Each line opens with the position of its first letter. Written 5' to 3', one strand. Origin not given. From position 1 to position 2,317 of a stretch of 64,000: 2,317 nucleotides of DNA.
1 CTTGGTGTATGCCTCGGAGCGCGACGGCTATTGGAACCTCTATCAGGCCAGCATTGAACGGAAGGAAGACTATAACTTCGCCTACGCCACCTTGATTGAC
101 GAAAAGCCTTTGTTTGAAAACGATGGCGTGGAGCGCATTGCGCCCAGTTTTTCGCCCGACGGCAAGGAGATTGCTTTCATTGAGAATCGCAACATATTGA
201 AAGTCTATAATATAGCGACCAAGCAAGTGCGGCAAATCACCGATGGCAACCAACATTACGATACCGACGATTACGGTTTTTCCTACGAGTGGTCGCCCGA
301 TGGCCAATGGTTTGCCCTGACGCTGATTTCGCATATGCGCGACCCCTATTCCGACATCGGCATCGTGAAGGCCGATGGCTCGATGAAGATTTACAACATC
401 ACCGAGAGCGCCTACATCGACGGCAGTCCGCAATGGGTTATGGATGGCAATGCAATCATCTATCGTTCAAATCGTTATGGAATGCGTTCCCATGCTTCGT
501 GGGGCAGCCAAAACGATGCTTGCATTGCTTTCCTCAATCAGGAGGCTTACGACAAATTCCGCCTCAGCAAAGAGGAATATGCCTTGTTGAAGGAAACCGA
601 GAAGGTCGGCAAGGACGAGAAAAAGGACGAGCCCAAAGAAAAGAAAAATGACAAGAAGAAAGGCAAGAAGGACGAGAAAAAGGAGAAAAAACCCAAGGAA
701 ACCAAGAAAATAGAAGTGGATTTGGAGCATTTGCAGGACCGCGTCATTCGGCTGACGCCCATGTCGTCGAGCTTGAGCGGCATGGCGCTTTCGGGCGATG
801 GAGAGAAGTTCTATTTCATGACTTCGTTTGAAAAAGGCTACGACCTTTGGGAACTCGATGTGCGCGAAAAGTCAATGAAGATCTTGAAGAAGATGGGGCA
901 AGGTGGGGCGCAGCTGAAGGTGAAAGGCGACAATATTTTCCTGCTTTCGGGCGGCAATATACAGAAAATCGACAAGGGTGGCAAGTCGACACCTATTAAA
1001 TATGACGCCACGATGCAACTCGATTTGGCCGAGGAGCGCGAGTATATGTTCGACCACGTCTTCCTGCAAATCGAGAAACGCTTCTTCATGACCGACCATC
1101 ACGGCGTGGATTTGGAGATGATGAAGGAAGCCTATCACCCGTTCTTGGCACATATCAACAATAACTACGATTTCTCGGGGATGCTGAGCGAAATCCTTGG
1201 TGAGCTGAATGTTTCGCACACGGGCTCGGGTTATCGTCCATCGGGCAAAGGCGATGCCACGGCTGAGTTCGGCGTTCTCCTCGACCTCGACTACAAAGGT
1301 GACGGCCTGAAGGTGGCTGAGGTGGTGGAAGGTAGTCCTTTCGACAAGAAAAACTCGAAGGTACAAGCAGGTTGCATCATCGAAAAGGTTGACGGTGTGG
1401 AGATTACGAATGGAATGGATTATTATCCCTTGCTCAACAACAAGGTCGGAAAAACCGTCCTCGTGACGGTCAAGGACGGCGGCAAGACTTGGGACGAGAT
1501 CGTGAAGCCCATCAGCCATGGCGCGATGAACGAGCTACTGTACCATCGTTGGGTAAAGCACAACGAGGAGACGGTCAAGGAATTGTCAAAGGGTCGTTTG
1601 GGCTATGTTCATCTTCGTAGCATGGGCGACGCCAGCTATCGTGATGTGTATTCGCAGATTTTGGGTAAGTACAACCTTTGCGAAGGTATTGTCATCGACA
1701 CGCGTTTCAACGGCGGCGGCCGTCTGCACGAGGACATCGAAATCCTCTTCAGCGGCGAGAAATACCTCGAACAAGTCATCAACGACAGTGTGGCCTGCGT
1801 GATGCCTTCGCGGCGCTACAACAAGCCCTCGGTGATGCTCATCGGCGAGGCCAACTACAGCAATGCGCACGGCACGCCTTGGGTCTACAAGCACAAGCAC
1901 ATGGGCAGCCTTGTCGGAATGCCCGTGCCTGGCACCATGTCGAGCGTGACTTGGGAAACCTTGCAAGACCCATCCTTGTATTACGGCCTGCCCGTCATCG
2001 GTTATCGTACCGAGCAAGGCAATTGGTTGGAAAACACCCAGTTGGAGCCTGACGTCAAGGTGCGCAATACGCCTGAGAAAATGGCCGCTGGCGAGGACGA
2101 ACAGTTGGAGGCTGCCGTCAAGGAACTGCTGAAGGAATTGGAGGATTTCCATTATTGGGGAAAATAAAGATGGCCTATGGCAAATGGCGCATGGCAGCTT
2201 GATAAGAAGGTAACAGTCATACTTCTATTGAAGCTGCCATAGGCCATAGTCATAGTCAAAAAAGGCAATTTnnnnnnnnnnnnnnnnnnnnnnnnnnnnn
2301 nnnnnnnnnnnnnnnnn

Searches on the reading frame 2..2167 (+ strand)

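Call 31: search_protein_families(library=pfam, proteins=[window:2-2167:+], max_evalue=0.01)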
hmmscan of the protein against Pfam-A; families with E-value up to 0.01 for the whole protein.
window:2-2167:+ (721 aa): 8 families
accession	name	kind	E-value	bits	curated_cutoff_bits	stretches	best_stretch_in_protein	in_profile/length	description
PF03572.23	Peptidase_S41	-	2.5e-21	76.4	24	1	532-687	1-165/165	Peptidase family S41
PF14684.11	Tricorn_C1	-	3.6e-16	59.3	24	1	343-400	2-59/59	Tricorn protease C1 domain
PF07676.18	PD40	-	2.6e-10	40.4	20.9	0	46-70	12-35/38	WD40-like Beta Propeller Repeat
PF14685.13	PDZ_Tricorn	-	1.4e-05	25.5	25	1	443-495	29-81/88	Tricorn protease PDZ domain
PF13180.12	PDZ_2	-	6.4e-05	23.6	27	1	433-496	11-73/80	PDZ domain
PF00930.27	DPPIV_N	-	0.00039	19.7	22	1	45-105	45-116/354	Dipeptidyl peptidase IV (DPP IV) N-terminal region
PF17820.7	PDZ_6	-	0.0024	18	27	1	438-491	2-53/54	PDZ domain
PF25174.1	Beta-prop_THOC3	-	0.0059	16.1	305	0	45-108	91-148/272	THOC3 beta-propeller domain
